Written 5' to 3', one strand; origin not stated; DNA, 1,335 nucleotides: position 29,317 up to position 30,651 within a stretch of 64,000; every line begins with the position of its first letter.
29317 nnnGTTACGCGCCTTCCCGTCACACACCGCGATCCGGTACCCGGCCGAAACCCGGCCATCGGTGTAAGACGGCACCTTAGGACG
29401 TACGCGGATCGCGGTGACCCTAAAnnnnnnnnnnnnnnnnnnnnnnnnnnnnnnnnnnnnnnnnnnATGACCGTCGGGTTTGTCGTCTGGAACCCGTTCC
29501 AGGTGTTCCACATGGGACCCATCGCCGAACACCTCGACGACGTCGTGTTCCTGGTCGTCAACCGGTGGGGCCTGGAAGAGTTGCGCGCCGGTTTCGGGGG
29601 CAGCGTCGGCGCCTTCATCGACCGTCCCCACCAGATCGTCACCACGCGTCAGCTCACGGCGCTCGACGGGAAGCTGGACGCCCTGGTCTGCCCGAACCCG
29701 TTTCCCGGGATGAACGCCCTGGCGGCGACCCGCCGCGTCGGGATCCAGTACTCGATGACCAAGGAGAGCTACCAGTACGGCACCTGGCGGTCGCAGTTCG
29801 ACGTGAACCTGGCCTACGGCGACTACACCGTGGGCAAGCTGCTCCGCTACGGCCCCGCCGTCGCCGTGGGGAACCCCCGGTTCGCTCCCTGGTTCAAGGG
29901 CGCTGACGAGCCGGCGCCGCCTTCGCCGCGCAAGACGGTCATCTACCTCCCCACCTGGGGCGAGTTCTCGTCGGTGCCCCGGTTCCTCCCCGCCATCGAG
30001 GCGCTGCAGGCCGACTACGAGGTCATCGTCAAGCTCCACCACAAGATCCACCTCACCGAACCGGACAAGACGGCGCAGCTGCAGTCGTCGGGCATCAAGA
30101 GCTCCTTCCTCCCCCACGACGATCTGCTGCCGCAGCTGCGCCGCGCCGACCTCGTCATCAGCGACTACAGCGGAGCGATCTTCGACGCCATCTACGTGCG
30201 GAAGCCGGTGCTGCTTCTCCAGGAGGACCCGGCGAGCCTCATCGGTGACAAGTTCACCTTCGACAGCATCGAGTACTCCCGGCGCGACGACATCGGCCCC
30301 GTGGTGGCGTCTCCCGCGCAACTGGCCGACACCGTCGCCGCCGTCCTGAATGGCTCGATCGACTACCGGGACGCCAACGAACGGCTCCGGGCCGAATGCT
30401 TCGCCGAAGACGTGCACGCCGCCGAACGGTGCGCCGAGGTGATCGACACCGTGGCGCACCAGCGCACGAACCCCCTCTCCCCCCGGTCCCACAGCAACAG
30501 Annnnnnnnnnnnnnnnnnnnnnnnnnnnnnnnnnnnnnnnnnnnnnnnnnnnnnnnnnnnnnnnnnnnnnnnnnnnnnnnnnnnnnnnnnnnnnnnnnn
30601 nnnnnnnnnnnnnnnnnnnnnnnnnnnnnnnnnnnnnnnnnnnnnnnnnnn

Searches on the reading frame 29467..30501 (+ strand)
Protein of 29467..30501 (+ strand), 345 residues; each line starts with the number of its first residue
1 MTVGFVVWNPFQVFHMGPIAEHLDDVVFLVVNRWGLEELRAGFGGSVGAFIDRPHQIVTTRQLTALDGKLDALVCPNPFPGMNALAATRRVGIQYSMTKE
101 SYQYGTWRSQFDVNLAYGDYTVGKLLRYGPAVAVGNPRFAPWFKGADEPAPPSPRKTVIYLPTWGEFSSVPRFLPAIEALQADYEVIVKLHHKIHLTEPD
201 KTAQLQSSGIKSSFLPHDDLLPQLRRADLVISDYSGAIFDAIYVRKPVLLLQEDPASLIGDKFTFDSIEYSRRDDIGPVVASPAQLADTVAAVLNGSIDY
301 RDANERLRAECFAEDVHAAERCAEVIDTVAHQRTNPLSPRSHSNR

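Call 79: search_solved_structures(query=A10, max_evalue=1, show_alignments=2)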
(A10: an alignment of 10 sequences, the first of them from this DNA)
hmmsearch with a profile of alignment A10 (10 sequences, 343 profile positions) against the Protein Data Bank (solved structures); distinct sequences matched with E-value up to 1: 6.
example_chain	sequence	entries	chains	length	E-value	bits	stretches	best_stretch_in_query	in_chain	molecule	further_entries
8qoy_A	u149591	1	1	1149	1.1e-08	37.6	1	132-330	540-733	TagF-like capsule polymerase Cps3D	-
3l7j_A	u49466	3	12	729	2.9e-08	36.2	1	131-322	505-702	Teichoic acid biosynthesis protein F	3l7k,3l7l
3l7i_A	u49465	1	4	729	2.9e-08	36.2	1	131-322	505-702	Teichoic acid biosynthesis protein F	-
3l7m_A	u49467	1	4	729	8.7e-07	31.4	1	131-322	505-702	Teichoic acid biosynthesis protein F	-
8va1_A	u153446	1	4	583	1.7e-06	30.4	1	130-267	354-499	Teichoic acid ribitol-phosphate polymerase TarL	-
2w12_A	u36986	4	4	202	0.97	11.5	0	48-108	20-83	ZINC METALLOPROTEINASE BAP1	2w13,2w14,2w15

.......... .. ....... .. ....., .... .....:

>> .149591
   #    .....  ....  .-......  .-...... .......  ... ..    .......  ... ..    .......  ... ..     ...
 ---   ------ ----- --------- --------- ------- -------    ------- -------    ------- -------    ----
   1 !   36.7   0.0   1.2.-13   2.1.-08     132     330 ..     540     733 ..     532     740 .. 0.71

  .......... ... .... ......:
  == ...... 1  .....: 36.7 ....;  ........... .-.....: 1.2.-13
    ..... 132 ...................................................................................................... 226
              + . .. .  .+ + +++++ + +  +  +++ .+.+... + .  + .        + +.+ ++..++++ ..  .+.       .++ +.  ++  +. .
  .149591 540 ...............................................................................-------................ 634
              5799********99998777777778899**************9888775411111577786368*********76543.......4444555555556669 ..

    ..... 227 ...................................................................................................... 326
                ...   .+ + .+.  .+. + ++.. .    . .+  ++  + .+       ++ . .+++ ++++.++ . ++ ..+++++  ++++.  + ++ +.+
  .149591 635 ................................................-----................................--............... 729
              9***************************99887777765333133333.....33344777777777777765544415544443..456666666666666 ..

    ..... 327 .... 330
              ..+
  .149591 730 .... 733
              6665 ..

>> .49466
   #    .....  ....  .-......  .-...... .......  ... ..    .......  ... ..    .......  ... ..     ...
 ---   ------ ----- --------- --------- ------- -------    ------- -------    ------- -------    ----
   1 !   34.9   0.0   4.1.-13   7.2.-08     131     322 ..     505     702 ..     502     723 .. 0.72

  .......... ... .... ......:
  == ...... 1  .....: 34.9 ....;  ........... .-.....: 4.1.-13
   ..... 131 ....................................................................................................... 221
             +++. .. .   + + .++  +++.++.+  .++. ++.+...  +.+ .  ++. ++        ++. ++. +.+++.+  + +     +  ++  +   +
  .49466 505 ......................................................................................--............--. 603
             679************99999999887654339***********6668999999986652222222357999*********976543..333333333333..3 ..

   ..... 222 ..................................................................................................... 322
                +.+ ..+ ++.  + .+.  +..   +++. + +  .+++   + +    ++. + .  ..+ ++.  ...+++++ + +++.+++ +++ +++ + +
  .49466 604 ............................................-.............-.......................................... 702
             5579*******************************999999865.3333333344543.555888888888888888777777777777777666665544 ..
